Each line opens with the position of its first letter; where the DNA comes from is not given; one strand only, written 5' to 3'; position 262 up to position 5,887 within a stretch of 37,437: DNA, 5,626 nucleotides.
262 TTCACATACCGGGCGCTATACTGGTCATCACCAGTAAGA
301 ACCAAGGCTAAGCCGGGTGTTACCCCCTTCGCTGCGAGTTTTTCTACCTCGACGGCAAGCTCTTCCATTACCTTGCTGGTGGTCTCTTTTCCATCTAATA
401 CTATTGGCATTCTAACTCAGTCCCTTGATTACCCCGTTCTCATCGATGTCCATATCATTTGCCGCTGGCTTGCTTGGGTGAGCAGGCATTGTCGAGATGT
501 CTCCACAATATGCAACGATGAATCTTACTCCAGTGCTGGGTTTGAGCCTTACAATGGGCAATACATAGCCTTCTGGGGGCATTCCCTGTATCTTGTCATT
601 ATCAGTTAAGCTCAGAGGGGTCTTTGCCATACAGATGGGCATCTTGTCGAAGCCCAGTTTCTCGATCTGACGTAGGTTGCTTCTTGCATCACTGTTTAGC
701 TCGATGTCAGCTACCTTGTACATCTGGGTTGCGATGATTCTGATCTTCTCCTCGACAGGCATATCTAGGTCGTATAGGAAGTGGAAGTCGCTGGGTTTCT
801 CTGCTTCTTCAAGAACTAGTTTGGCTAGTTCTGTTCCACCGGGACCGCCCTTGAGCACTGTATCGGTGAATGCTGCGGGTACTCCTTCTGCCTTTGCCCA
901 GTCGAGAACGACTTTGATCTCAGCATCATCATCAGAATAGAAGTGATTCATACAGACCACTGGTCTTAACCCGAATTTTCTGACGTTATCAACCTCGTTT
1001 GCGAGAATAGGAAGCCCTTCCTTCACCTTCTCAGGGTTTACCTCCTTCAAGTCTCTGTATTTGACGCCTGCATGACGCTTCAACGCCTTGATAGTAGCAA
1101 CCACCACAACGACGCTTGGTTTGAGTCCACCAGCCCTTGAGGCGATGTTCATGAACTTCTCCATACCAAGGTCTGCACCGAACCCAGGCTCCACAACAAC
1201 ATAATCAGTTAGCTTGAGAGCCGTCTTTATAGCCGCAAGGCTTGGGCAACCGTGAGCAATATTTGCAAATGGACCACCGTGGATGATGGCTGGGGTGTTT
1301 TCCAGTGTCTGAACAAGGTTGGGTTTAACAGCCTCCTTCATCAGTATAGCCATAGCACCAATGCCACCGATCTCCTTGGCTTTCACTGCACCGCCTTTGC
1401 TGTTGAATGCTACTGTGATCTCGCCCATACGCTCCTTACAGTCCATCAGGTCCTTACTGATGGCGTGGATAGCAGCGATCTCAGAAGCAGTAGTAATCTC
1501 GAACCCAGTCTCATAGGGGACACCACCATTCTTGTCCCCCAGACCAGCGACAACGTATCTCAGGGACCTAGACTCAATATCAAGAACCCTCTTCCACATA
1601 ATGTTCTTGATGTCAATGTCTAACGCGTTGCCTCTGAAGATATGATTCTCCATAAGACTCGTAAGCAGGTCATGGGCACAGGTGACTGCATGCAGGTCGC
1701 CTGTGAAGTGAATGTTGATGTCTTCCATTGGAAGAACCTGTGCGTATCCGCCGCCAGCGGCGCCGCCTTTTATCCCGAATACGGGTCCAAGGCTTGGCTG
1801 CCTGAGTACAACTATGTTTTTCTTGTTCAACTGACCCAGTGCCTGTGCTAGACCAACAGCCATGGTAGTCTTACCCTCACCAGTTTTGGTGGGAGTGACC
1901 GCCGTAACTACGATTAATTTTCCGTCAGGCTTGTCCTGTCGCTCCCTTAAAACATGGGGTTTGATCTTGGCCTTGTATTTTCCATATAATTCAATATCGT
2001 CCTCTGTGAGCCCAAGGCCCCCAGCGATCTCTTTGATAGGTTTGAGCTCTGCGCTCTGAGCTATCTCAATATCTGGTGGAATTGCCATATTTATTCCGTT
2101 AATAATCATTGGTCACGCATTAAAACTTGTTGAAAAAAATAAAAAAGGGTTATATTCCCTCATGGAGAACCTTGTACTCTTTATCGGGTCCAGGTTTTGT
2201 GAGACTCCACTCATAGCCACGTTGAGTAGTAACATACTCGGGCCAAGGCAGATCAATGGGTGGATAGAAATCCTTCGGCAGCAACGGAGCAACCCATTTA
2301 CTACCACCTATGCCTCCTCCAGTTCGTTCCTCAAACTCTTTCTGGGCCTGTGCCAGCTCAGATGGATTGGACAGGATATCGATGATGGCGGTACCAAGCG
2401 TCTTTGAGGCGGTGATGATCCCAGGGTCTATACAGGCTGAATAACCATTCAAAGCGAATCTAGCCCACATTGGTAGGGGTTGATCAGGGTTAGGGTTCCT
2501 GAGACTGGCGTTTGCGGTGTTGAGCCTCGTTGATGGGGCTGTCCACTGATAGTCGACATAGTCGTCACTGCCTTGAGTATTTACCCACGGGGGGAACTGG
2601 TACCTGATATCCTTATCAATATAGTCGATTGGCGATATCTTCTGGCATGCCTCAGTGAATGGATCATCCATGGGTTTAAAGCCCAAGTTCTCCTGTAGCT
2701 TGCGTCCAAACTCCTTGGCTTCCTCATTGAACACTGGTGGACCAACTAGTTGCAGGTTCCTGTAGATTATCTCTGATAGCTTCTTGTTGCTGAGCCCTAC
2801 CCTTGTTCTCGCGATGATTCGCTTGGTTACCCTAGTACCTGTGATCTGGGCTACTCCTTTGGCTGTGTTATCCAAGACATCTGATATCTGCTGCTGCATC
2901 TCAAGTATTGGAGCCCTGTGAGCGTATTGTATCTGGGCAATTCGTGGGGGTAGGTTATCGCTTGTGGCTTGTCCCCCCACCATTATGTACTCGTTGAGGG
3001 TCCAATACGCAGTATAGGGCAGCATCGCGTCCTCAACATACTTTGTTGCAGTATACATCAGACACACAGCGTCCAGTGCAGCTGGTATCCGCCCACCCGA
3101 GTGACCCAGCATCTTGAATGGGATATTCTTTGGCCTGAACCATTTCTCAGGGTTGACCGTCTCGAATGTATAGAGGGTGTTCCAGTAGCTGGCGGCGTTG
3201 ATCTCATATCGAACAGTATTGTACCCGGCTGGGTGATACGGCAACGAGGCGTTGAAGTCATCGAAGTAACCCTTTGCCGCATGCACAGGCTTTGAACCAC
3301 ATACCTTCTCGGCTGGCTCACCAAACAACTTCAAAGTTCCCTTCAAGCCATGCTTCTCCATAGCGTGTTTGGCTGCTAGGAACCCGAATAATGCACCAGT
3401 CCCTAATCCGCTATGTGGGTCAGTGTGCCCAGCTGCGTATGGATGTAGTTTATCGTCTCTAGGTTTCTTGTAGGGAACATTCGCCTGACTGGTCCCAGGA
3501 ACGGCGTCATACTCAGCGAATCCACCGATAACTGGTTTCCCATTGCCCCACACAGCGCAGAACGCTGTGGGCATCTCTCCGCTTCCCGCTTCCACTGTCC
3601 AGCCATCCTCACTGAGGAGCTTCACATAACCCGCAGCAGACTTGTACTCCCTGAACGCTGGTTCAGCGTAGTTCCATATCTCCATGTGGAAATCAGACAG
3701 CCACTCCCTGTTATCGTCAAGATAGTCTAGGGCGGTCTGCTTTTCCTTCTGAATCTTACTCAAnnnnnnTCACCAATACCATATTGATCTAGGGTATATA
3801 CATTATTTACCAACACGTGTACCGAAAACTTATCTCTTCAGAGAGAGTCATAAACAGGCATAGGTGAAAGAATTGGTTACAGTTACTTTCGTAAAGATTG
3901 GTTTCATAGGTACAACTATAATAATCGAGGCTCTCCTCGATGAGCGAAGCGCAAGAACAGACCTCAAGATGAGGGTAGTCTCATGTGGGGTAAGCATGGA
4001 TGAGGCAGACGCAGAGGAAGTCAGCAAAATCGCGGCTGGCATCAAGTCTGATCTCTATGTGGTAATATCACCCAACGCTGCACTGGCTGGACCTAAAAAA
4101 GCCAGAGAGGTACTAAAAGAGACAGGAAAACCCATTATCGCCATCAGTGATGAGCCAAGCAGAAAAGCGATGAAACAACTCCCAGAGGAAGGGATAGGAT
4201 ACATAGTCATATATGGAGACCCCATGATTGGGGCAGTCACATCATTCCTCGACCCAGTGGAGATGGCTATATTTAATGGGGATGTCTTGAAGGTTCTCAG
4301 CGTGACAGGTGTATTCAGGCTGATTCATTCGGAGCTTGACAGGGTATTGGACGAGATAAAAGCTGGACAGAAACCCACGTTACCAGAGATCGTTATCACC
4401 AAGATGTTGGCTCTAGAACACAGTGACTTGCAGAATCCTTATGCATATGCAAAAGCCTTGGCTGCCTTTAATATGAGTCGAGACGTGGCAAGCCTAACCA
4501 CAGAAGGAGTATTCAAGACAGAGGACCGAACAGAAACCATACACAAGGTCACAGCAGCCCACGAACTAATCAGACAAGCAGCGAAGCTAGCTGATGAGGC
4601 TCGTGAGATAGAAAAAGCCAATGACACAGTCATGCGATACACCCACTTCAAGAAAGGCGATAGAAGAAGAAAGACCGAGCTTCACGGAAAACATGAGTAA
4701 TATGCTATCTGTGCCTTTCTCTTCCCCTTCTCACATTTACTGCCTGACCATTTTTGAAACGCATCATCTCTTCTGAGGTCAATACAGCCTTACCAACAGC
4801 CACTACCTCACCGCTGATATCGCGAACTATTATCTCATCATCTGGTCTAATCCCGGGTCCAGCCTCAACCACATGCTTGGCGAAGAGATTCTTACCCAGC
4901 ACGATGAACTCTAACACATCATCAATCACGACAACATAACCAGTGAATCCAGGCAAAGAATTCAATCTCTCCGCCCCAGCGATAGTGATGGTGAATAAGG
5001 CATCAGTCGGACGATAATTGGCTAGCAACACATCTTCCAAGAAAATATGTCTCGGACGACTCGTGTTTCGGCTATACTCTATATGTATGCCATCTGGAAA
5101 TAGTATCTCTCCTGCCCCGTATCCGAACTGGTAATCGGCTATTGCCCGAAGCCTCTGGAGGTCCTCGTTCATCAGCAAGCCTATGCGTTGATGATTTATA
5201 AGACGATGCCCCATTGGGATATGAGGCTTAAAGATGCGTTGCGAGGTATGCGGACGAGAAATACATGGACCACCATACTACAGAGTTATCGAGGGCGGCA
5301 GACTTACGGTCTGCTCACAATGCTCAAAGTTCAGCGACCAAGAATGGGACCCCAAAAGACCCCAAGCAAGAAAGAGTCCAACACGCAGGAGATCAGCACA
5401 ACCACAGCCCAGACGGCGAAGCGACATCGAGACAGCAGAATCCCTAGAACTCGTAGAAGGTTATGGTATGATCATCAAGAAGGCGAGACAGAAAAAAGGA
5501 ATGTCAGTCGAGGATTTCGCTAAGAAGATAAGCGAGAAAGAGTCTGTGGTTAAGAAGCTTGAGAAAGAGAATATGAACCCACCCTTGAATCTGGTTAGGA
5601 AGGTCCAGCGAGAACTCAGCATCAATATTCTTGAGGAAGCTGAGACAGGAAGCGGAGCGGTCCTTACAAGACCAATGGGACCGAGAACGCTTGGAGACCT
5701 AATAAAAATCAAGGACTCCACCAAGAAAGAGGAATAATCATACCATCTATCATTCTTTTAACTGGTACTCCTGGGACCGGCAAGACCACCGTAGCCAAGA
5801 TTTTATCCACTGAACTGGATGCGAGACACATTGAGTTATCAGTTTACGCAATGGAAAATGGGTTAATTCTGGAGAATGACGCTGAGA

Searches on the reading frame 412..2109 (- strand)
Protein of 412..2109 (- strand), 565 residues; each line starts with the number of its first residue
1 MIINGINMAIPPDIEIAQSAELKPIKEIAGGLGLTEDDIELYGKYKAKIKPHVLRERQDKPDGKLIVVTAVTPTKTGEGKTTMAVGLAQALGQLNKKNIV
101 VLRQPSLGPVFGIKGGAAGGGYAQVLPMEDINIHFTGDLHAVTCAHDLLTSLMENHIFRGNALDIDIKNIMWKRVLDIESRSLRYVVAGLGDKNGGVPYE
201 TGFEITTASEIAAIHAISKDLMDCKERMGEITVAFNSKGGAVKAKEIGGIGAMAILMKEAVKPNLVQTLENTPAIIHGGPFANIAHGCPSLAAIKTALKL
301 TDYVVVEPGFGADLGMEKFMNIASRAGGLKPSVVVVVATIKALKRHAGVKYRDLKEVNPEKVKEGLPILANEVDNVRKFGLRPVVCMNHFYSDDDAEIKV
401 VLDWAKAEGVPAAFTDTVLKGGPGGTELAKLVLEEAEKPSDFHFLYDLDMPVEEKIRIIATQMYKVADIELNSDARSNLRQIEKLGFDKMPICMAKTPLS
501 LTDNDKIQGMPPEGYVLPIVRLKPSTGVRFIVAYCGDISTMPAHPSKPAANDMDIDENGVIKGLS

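Call 42: search_protein_families(library=pfam, proteins=[window:412-2109:-], max_evalue=0.001)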
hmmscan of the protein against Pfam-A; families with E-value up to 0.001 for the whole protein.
window:412-2109:- (565 aa): 2 families
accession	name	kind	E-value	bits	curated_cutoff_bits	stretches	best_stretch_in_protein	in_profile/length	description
PF01268.25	FTHFS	-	2.4e-228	759.4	27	1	13-565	3-556/556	Formate--tetrahydrofolate ligase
PF01656.29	CbiA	-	9e-05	22.9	25.4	1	70-99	2-31/125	CobQ/CobB/MinD/ParA nucleotide binding domain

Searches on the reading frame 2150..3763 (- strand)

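Call 42: search_protein_families(library=pfam, proteins=[window:2150-3763:-], max_evalue=0.001)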
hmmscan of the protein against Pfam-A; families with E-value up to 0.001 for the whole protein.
window:2150-3763:- (537 aa): 1 family
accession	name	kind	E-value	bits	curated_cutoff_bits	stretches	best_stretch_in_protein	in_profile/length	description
PF01546.33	Peptidase_M20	-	0.00022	21.6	24.6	1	84-170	5-87/206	Peptidase family M20/M25/M40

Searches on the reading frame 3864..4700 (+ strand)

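Call 42: search_protein_families(library=pfam, proteins=[window:3864-4700:+], max_evalue=0.001)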
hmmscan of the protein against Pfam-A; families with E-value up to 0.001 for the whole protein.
window:3864-4700:+ (278 aa): 1 family
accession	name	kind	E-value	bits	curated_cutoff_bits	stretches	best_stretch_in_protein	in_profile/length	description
PF01993.23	MTD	-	3.8e-100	335.2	25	1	5-276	1-272/274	methylene-5,6,7,8-tetrahydromethanopterin dehydrogenase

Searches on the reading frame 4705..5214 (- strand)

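Call 42: search_protein_families(library=pfam, proteins=[window:4705-5214:-], max_evalue=0.001)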
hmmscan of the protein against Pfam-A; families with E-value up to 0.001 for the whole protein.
window:4705-5214:- (169 aa): 2 families
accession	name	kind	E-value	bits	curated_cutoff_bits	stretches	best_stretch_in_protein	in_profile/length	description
PF14810.12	TGT_C2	-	1.2e-25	89.9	25.3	1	21-86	2-67/72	Patch-forming domain C2 of tRNA-guanine transglycosylase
PF01472.26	PUA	-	1.8e-17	63.5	24.8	1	92-164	1-73/74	PUA domain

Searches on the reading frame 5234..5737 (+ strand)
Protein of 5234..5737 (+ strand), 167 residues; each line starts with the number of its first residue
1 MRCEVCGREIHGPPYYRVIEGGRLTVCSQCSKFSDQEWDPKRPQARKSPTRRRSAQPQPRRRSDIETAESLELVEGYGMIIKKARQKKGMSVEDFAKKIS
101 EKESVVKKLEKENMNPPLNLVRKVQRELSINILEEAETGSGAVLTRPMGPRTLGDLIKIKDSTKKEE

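Call 42: search_protein_families(library=pfam, proteins=[window:5234-5737:+], max_evalue=0.001)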
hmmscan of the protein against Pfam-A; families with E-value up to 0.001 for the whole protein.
window:5234-5737:+ (167 aa): 1 family
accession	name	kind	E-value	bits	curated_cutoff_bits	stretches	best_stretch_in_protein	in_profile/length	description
PF01381.28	HTH_3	-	5.9e-07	29.9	23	1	81-131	1-51/55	Helix-turn-helix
